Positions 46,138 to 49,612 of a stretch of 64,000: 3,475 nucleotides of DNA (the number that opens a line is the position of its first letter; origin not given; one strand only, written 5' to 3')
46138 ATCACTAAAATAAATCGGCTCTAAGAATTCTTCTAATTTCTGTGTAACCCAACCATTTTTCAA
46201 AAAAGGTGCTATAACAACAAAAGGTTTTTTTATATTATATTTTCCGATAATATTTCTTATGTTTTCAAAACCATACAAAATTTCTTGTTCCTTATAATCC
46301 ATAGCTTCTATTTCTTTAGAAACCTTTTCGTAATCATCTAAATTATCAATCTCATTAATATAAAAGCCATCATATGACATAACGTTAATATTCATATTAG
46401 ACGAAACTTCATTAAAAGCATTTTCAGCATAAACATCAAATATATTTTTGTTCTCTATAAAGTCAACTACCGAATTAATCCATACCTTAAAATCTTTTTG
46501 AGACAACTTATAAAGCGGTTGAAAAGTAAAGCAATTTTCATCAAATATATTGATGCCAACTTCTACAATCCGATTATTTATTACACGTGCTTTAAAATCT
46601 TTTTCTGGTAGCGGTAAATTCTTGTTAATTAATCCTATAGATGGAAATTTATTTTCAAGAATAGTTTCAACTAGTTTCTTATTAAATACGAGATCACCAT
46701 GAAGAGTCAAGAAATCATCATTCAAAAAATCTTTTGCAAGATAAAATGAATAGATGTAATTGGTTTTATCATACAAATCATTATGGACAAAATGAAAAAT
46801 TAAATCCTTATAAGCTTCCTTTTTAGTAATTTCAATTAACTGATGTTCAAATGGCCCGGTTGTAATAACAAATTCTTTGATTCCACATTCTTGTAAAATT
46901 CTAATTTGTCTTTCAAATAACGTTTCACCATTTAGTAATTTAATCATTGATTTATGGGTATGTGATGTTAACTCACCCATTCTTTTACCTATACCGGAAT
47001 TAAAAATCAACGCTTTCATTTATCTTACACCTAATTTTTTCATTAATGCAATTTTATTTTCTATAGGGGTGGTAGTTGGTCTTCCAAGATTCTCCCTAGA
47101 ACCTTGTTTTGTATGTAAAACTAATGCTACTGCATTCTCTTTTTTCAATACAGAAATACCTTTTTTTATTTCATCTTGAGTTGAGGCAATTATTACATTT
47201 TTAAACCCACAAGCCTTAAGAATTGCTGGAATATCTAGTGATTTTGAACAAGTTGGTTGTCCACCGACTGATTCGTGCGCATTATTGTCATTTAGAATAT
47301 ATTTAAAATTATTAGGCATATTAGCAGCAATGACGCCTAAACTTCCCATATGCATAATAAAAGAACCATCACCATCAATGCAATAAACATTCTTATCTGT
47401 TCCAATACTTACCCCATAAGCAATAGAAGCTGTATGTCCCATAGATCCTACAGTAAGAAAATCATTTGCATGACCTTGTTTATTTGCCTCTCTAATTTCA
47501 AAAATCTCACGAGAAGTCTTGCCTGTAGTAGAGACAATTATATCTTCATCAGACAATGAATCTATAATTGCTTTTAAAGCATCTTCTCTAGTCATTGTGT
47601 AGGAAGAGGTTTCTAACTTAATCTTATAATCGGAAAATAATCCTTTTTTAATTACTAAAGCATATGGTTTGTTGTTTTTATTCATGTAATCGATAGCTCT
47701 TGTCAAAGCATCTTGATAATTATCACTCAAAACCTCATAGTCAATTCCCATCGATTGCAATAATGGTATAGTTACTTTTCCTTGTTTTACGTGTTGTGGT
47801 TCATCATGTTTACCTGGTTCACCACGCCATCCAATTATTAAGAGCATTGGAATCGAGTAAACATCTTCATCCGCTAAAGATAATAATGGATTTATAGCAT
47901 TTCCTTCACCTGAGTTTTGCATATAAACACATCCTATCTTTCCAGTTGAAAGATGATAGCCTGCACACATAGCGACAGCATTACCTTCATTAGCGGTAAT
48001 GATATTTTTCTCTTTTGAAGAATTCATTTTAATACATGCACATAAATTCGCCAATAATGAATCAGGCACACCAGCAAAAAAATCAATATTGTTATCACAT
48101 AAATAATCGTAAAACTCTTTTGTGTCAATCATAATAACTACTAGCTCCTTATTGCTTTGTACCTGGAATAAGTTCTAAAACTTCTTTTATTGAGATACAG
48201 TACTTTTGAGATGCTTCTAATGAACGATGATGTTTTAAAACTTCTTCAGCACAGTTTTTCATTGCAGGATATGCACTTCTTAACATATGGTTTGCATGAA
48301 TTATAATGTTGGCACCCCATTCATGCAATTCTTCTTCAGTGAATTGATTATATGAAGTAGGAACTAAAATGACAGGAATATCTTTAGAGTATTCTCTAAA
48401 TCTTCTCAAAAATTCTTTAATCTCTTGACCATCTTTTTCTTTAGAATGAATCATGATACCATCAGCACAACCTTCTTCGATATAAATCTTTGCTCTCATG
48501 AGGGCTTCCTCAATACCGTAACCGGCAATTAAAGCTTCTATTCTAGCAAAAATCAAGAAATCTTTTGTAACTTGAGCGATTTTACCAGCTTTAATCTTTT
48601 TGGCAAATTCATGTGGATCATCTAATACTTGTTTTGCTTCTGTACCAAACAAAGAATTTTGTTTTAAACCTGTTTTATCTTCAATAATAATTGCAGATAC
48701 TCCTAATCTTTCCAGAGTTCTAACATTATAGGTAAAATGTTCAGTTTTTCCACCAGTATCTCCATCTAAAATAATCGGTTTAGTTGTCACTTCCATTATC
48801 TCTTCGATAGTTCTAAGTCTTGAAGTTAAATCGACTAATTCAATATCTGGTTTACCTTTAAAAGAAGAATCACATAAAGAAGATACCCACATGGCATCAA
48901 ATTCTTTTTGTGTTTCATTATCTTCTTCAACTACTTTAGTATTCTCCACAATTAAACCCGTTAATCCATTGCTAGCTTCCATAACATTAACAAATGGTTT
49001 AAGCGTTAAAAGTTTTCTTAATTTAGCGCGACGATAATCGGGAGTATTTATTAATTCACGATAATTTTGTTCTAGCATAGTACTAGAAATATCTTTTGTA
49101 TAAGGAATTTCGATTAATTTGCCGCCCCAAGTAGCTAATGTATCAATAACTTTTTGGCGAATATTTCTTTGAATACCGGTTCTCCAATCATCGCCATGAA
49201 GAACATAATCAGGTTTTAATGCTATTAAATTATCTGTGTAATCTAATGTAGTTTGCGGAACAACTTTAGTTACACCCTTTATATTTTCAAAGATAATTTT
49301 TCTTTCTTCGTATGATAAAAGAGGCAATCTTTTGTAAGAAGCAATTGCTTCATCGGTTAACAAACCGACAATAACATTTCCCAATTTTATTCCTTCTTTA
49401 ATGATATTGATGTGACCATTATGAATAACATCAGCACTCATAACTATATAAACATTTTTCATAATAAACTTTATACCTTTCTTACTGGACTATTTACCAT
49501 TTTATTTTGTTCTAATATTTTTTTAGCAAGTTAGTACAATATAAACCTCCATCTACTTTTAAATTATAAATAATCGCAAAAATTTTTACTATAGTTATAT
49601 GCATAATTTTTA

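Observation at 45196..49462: Fom1/Fom2/FomC-like phosphonate cassette (predicted cytidylylated 2-hydroxyethylphosphonate) inside a Wzx/Wzy glycan locus, without antibiotic-tailoring genes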

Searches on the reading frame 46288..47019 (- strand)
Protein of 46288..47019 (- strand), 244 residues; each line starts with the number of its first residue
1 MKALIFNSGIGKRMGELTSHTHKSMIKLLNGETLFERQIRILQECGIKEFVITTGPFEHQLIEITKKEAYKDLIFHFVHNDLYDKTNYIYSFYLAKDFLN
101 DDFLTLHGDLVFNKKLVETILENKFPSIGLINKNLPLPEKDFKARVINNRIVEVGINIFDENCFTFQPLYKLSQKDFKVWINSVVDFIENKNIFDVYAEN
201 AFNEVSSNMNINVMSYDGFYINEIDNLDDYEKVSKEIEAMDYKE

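Call 49: search_solved_structures(query=window:46288-47019:-, max_evalue=0.01, show_alignments=5)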
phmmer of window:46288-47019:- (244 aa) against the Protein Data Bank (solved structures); distinct sequences matched with E-value up to 0.01: 10.
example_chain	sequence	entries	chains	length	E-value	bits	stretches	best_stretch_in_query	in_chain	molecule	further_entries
1jyk_A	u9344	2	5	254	8.3e-11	45.3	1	1-112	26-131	CTP:phosphocholine Cytidylyltransferase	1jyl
4jd0_A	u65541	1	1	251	2.1e-06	30.9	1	2-225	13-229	Nucleotidyl transferase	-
2ggo_A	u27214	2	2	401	9e-06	28.8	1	1-222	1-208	401aa long hypothetical glucose-1-phosphate thymidylyltransferase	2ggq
5z09_A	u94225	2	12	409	1.4e-05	28.2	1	1-222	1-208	Dual sugar-1-phosphate nucleotidylyltransferase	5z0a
6pd1_A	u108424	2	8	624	1.6e-05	28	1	2-123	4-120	Nucleotidyl transferase/aminotransferase, class V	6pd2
2xme_A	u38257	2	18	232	9.3e-05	25.5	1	1-164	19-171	CTP-INOSITOL-1-PHOSPHATE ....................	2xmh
4mnd_A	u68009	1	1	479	0.00046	23.2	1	1-164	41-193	CTP L-myo-inositol-1-phosphate cytidylyltransferase/CDP-L-myo-inositol myo-inositolphospho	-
8hhd_A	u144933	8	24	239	0.0012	21.9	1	1-54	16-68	Nucleotidyl transferase | N-acetylmuramate alpha-1-phosphate uridylyltransferase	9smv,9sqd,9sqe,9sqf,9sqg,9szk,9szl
4y7t_A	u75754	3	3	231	0.0013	21.7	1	1-55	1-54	Nucleotidyl transferase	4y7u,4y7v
3hl3_A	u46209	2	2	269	0.0014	21.7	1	1-155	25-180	Glucose-1-phosphate thymidylyltransferase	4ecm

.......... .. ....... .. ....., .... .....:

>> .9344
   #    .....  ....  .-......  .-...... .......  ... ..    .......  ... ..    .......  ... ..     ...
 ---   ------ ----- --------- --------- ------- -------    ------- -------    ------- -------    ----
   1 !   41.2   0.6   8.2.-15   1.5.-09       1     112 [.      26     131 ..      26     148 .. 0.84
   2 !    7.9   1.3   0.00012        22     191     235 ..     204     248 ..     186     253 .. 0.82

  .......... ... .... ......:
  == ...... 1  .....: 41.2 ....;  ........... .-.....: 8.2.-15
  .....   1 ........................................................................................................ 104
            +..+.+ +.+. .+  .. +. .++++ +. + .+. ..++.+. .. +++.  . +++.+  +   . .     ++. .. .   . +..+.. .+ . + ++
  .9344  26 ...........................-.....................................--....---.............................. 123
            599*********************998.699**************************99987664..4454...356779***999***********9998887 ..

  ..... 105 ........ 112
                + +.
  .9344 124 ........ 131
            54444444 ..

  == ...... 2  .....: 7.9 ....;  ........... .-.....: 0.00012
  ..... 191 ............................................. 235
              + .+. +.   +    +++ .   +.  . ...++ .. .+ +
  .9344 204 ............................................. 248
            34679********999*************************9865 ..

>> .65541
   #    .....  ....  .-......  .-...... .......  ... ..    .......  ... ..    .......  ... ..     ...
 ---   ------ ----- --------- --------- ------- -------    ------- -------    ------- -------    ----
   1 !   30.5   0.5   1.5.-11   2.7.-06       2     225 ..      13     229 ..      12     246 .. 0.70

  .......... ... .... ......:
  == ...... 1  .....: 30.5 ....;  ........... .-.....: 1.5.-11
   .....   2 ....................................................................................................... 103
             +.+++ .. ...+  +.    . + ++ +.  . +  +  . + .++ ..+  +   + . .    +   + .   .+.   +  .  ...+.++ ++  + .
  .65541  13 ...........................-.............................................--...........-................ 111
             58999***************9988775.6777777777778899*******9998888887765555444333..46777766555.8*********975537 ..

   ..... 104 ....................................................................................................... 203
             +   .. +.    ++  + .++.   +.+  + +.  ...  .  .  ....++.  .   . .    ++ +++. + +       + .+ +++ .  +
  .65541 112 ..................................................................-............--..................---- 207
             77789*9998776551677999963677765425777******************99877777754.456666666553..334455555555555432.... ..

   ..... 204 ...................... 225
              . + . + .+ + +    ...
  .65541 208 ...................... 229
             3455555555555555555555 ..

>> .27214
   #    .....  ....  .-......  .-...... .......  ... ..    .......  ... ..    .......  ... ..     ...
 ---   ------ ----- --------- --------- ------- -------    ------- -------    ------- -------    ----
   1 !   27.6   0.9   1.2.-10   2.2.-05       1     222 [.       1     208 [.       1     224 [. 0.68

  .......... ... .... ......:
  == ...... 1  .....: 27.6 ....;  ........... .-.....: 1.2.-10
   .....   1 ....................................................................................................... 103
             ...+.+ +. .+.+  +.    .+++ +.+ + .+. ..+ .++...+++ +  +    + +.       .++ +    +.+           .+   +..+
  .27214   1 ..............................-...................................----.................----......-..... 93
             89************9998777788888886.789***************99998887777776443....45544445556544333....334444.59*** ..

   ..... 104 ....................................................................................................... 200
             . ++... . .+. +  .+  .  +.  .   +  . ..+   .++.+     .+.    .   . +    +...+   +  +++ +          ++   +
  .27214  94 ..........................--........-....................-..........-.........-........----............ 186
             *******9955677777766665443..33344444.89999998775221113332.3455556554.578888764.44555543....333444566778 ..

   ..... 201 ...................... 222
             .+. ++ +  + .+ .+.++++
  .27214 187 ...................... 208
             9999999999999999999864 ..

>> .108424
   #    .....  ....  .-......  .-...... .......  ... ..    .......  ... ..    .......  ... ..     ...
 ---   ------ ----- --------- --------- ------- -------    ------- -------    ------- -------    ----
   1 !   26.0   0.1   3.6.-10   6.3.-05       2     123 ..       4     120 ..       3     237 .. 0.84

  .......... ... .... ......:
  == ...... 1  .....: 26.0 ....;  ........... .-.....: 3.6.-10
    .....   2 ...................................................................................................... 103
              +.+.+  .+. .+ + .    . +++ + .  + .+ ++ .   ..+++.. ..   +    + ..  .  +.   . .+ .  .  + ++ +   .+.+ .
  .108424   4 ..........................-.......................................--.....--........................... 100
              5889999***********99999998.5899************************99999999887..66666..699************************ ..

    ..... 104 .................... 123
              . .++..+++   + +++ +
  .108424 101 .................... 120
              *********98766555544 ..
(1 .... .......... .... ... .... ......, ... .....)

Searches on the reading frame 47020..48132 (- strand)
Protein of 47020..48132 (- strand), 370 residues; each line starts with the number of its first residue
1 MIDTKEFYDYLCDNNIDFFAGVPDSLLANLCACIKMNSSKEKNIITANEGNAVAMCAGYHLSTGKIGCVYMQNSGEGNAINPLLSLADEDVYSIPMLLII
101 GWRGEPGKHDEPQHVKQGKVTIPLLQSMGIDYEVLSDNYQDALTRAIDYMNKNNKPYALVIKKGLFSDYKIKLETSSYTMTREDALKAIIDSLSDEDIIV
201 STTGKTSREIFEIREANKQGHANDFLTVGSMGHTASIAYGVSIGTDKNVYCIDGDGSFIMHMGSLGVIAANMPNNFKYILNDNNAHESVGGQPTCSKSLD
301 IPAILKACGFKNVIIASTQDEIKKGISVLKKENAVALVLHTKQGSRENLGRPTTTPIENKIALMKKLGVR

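Call 3: search_protein_families(library=pfam, proteins=[window:47020-48132:-])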
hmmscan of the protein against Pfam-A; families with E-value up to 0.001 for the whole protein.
window:47020-48132:- (370 aa): 2 families
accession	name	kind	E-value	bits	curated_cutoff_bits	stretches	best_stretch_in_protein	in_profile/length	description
PF02775.26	TPP_enzyme_C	-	2.5e-14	53.8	21.9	1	204-337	3-148/151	Thiamine pyrophosphate enzyme, C-terminal TPP binding domain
PF02776.23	TPP_enzyme_N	-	3.8e-14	52.9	26.8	1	7-117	7-111/119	Thiamine pyrophosphate enzyme, N-terminal TPP binding domain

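Call 4: search_protein_families(library=ncbifam, proteins=[window:47020-48132:-])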
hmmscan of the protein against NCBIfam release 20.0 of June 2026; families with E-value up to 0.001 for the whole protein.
window:47020-48132:- (370 aa): 34 families (the best 25 are shown)
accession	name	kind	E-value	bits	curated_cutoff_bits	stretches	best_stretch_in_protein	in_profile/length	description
TIGR03297.1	Ppyr-DeCO2ase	equivalog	1.7e-133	445.1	312.5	1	15-365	1-358/360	phosphonopyruvate decarboxylase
TIGR03846.1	sulfopy_beta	equivalog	1.4e-35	122.8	221.5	1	182-344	1-159/182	sulfopyruvate decarboxylase subunit beta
TIGR03845.1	sulfopyru_alph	equivalog_domain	1.1e-26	93.7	147.95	1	6-163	3-157/160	sulfopyruvate decarboxylase subunit alpha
NF004813.0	PRK06163.1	equivalog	1.7e-23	83.4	240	1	176-370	9-199/202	hypothetical protein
TIGR00118.1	acolac_lg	equivalog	2.4e-12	46.1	538.35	2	165-271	346-453/557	biosynthetic-type acetolactate synthase large subunit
NF006016.1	PRK08155.1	equivalog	3.3e-11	42.3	870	1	140-288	320-468/554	acetolactate synthase large subunit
NF005860.0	PRK07789.1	equivalog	5.5e-11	41.5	881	2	16-102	49-132/615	acetolactate synthase large subunit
NF005228.0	PRK06725.1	equivalog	3.1e-10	38.9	991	1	38-123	51-135/571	acetolactate synthase large subunit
NF006524.0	PRK08978.1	equivalog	7.6e-10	37.7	738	1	168-284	340-456/548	acetolactate synthase 2 catalytic subunit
NF006203.0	PRK08327.1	equivalog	1.9e-09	36.6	456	1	181-287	387-492/571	thiamine pyrophosphate-requiring protein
NF004710.0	PRK06048.1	equivalog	2.2e-09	36.3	976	0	9-101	16-104/561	acetolactate synthase large subunit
NF005364.0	PRK06882.1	equivalog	2.4e-09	36.1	1083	1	11-101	14-101/574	acetolactate synthase 3 large subunit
NF006187.0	PRK08322.1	equivalog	6.3e-09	34.8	509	1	141-266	319-445/548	acetolactate synthase large subunit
NF005651.0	PRK07418.1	subfamily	3.9e-08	31.9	942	0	228-280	434-486/617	acetolactate synthase large subunit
NF006525.0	PRK08979.1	equivalog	9.9e-08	30.8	1084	1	11-101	14-101/572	acetolactate synthase 3 large subunit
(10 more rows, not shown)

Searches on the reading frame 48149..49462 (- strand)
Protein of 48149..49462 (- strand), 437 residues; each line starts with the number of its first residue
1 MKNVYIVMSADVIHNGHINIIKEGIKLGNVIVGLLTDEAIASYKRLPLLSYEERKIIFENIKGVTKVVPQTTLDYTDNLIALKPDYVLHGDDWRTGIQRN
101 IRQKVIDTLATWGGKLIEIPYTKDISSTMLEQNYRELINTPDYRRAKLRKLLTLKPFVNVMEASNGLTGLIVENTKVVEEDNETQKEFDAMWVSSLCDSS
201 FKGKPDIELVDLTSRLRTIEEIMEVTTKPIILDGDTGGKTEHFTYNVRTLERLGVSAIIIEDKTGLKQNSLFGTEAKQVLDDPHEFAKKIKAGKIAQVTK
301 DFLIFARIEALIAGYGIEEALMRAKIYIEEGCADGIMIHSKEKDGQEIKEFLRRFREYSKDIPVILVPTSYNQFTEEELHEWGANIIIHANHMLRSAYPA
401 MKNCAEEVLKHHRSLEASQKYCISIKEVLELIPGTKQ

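Call 3: search_protein_families(library=pfam, proteins=[window:48149-49462:-])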
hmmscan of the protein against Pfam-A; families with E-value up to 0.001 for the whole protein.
window:48149-49462:- (437 aa): 2 families
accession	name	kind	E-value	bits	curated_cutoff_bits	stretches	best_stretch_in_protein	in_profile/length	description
PF13714.12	PEP_mutase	-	2.2e-48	165.4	31.5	1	150-409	3-240/240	Phosphoenolpyruvate phosphomutase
PF01467.32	CTP_transf_like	-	1e-13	52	21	1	10-131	6-131/133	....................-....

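Call 4: search_protein_families(library=ncbifam, proteins=[window:48149-49462:-])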
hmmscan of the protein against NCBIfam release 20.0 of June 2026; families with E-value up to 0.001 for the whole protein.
window:48149-49462:- (437 aa): 10 families
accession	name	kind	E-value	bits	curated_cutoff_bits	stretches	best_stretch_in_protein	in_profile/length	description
TIGR02320.1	PEP_mutase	equivalog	6.8e-112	373.1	319.55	1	148-435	1-283/284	phosphoenolpyruvate mutase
TIGR02321.1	Pphn_pyruv_hyd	equivalog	5e-39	134.1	374.4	1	184-431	32-275/290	phosphonopyruvate hydrolase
TIGR02317.1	prpB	equivalog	1.8e-24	86.4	354.4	1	185-411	31-250/285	methylisocitrate lyase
NF008455.0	PRK11320.1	equivalog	1.3e-21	77.1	353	1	187-423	39-264/295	methylisocitrate lyase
TIGR01518.1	g3p_cytidyltrns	equivalog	1.1e-13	51.4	165.4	1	9-131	6-122/125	glycerol-3-phosphate cytidylyltransferase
TIGR00125.1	cyt_tran_rel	domain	5.2e-12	45.8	27.7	1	4-64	2-62/65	adenylyltransferase/cytidyltransferase family protein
TIGR02199.1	rfaE_dom_II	equivalog_domain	7.4e-11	42.1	181.5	1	10-131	20-139/144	D-glycero-beta-D-manno-heptose 1-phosphate adenylyltransferase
TIGR02319.1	CPEP_Pphonmut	equivalog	1e-10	41.3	420.05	1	185-349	34-194/294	carboxyvinyl-carboxyphosphonate phosphorylmutase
NF001985.0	PRK00777.1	subfamily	1.8e-07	31.3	104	1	11-56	14-60/157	pantetheine-phosphate adenylyltransferase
NF008454.0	PRK11316.1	equivalog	2.1e-05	23.3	521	1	10-131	349-468/475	bifunctional D-glycero-beta-D-manno-heptose-7-phosphate kinase/D-glycero-beta-D-manno-heptose 1-phosphate adenylyltransferase HldE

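Call 9: search_solved_structures(query=window:48149-49462:-, max_evalue=0.001)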
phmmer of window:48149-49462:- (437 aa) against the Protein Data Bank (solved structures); distinct sequences matched with E-value up to 0.001: 21.
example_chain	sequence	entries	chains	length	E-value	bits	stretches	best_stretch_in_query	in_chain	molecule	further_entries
5x3d_A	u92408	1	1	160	1.2e-52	182.5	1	4-136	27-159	Phosphoenolpyruvate phosphomutase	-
1m1b_A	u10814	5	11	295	3.1e-39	138.3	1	144-431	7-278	PHOSPHOENOLPYRUVATE PHOSPHOMUTASE | PROTEIN (PHOSPHOENOLPYRUVATE MUTASE)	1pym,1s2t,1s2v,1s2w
1s2u_A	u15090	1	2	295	3.6e-38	134.8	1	144-431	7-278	Phosphoenolpyruvate phosphomutase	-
5unc_A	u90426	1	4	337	2.8e-37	131.9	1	187-415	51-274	PHOSPHOENOLPYRUVATE PHOSPHOMUTASE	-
2dua_A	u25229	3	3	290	1.2e-35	126.5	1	184-431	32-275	Phosphonopyruvate hydrolase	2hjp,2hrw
1o5q_A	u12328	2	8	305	1.2e-12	50.8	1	201-427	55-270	Probable methylisocitrate lyase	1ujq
1xg3_A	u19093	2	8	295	8.8e-12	47.9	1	201-423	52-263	Probable methylisocitrate lyase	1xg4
3elb_A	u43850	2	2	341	8.9e-12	47.9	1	10-97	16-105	Ethanolamine-phosphate cytidylyltransferase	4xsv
1mum_A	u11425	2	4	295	2e-11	46.7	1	201-423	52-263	2-methylisocitrate lyase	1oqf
3eoo_A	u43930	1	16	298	8.9e-11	44.6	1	200-405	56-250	Methylisocitrate lyase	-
1zlp_A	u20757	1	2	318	7e-10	41.7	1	188-405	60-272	petal death protein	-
6t4v_C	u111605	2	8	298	7e-10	41.6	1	200-413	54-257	2-methylisocitrate lyase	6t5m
9hra_A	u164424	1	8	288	4.8e-09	38.9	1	188-411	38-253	2-methylisocitrate lyase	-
9hgk_A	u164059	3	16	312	6.1e-09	38.5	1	188-411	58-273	2-methylisocitrate lyase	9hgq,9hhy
1coz_A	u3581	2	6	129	7.2e-09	38.3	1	1-95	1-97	PROTEIN (GLYCEROL-3-PHOSPHATE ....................) | glycerol-3-phosphate cytidylyltransferase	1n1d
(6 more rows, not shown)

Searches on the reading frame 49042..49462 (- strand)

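Call 47: search_solved_structures(query=window:49042-49462:-, max_evalue=0.00001, show_alignments=1)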
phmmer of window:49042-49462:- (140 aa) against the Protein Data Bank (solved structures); distinct sequences matched with E-value up to 0.00001: 5.
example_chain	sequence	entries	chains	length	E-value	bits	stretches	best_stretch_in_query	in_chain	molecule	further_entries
5x3d_A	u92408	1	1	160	3.3e-54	185.9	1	4-136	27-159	Phosphoenolpyruvate phosphomutase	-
3elb_A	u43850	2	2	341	1.3e-13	54.5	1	10-97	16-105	Ethanolamine-phosphate cytidylyltransferase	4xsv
1coz_A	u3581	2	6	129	8.8e-10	42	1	1-95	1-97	PROTEIN (GLYCEROL-3-PHOSPHATE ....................) | glycerol-3-phosphate cytidylyltransferase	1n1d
2b7l_A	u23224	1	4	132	1.5e-07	34.8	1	1-95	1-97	glycerol-3-phosphate cytidylyltransferase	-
3glv_A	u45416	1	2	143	3.8e-06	30.3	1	10-95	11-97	Lipopolysaccharide core biosynthesis protein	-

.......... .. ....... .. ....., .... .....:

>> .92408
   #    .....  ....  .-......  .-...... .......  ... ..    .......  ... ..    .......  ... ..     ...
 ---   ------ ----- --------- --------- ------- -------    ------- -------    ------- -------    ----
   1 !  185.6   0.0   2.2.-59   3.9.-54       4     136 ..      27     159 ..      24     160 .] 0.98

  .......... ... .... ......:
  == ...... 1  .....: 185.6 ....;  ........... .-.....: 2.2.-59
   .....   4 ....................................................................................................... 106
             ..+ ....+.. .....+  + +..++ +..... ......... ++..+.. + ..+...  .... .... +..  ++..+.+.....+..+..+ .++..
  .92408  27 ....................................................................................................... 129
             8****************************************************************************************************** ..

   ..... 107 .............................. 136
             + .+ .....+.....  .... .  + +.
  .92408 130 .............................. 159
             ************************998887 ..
